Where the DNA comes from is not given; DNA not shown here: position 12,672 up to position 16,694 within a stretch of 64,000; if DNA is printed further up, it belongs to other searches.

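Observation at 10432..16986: NuoE-like, NuoF-like and giant GltD-containing fusion: candidate Bfu/Stn-type electron-bifurcating NAD(P)H module without a hydrogenase or formate dehydrogenase active site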

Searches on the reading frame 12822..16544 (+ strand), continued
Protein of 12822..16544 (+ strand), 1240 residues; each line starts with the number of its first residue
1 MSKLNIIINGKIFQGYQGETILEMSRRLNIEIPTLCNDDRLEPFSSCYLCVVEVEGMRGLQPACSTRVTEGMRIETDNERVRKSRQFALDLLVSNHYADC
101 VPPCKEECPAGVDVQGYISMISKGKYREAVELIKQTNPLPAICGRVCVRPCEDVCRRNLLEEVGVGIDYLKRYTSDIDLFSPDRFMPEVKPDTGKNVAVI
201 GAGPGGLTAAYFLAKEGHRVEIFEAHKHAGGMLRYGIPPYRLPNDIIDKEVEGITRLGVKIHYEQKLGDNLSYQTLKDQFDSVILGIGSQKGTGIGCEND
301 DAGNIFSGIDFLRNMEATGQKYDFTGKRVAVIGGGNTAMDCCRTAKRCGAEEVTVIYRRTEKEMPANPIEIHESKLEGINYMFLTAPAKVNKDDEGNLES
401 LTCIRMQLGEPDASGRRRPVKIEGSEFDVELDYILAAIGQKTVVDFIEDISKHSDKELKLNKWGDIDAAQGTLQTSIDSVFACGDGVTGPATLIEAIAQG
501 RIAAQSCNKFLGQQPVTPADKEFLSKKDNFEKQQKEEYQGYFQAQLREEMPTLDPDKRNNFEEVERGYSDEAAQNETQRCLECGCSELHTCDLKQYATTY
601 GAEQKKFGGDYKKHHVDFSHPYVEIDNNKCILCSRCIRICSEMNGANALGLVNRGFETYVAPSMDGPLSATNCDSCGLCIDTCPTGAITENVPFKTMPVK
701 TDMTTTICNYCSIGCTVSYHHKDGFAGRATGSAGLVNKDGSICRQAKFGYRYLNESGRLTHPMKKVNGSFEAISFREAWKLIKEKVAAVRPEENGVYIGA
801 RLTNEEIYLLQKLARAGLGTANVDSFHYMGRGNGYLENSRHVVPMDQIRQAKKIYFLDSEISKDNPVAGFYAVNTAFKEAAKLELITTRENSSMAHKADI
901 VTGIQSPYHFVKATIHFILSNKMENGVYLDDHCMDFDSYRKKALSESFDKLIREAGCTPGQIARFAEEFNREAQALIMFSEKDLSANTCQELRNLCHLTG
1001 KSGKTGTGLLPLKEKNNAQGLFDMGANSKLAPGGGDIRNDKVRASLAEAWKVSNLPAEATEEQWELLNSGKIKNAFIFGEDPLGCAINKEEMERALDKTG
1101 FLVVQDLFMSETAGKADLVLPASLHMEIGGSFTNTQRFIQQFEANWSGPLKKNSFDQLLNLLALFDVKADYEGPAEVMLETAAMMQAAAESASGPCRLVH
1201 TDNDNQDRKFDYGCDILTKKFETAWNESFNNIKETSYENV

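Call 5: search_solved_structures(query=window:12822-16544:+, max_evalue=1e-10, show_alignments=1)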
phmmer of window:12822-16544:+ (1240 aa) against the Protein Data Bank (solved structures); distinct sequences matched with E-value up to 1e-10: 89 (the best 60 are shown).
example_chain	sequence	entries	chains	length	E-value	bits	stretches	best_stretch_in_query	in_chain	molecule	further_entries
9bov_A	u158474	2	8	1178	1.3e-237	795.2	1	8-1027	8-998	Molybdopterin oxidoreductase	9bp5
8oh5_C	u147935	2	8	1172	9.4e-234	782.3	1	1-822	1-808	Formate dehydrogenase-O, major subunit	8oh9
9n5u_A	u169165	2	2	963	1.3e-183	616.3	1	4-818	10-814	NfnA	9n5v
4ylf_B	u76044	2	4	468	1.5e-92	314.6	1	102-511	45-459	Dihydropyrimidine dehydrogenase subunit A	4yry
5jca_L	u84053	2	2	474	6e-83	282.8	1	102-513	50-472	NADH-dependent Ferredoxin:NADP Oxidoreductase (NfnI) subunit alpha | NADH-dependent Ferredoxin:NADP Oxidoreductase subunit alpha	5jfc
9wxb_B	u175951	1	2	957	3.2e-77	263.8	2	616-1185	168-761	Formate dehydrogenase alpha subunit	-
6tg9_A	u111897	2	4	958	4.1e-76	260.2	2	606-1185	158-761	Formate dehydrogenase subunit alpha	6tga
7vw6_A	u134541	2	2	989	5.3e-74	253.2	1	616-1186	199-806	Formate dehydrogenase | Tungsten-containing formate dehydrogenase alpha subunit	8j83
7e5z_A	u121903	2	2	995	5.5e-74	253.1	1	616-1186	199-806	Formate dehydrogenase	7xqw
5vj7_A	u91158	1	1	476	1.2e-68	235.5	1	102-513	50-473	Oxidoreductase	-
6s6s_G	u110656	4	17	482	8e-67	229.4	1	101-512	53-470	Glutamate synthase [NADPH] small chain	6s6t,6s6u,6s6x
2vdc_G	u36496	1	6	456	2.2e-66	228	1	95-512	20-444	GLUTAMATE SYNTHASE [NADPH] SMALL CHAIN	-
8rqz_C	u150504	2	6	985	2.9e-66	227.6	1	702-1184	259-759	Probable oxidoreductase YjgC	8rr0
9gzq_A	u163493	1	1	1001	3.1e-66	227.5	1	702-1184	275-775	Probable oxidoreductase YjgC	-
7t2r_A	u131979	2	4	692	8.5e-51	176.3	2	584-827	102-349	NiFe hydrogenase subunit A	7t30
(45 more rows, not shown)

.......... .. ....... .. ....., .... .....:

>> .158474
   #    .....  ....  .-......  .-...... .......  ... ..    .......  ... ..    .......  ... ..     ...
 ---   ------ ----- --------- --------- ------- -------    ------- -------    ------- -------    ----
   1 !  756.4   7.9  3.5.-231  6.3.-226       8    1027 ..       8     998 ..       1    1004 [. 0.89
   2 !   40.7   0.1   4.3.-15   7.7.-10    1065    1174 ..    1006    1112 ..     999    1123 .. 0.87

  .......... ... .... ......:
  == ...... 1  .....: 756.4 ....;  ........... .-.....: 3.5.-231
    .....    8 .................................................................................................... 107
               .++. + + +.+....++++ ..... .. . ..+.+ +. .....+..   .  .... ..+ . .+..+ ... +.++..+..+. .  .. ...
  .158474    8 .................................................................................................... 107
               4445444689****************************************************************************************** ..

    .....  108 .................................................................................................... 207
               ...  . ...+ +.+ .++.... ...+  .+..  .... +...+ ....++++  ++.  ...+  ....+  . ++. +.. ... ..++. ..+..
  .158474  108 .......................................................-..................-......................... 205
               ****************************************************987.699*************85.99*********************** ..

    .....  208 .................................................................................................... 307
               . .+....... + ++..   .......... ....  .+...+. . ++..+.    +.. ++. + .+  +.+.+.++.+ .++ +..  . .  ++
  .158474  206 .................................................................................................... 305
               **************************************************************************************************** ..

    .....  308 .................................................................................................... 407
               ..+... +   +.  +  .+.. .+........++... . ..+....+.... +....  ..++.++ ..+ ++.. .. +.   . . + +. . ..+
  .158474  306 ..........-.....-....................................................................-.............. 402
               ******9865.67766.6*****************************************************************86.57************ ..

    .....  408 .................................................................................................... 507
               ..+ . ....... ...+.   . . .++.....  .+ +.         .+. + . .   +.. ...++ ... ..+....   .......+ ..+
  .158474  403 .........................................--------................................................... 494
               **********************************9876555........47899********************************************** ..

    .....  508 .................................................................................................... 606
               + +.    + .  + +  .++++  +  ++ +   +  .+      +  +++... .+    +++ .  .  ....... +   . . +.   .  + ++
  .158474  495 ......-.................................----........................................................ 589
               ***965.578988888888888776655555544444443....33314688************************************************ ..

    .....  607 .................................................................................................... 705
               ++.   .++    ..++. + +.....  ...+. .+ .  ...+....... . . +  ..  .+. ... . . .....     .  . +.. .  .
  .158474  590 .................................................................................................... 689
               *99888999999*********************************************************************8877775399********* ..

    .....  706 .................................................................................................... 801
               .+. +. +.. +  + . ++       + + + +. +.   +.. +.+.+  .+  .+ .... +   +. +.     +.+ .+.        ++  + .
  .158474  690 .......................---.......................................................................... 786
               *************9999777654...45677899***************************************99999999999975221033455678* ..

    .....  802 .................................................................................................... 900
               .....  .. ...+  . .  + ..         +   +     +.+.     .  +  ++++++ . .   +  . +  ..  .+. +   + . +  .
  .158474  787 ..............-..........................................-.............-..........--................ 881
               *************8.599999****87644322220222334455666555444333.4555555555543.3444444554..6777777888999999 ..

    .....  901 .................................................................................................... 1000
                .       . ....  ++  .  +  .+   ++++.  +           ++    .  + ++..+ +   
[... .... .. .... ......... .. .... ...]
